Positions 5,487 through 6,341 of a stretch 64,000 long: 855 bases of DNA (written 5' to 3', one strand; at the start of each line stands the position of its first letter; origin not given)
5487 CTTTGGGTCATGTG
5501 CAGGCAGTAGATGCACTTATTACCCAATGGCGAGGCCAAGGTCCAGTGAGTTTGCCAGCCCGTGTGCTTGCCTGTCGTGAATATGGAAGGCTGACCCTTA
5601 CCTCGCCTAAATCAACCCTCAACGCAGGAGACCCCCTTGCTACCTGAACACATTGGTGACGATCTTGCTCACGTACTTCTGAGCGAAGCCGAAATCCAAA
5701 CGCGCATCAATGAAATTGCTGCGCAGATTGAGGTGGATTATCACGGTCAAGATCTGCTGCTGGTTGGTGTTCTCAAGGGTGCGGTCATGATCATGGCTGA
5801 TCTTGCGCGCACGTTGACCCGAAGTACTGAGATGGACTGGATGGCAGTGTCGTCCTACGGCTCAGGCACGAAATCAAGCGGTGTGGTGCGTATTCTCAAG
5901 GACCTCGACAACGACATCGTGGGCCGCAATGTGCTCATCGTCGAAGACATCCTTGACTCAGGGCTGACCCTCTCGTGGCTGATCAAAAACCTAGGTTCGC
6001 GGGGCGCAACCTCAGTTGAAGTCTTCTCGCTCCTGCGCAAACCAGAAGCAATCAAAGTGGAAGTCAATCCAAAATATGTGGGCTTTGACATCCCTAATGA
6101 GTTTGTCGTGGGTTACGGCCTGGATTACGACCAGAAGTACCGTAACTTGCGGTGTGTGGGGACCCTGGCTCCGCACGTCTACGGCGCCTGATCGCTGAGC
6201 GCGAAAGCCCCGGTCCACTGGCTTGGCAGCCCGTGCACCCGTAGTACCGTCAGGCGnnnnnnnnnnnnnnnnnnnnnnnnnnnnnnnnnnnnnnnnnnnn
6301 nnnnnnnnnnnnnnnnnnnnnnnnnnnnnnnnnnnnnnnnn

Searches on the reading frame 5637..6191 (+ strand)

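Call 17: search_protein_families(library=ncbifam, max_evalue=1e-10, proteins=[window:5637-6191:+])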
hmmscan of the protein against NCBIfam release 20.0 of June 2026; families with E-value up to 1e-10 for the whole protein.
window:5637-6191:+ (184 aa): 2 families
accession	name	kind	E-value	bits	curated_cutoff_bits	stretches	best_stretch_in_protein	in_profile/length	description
TIGR01203.1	HGPRTase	equivalog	1.5e-60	203.7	150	1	13-177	1-166/167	hypoxanthine phosphoribosyltransferase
NF006605.0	PRK09162.1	equivalog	2.6e-31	108.4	181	1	11-174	14-177/183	hypoxanthine-guanine phosphoribosyltransferase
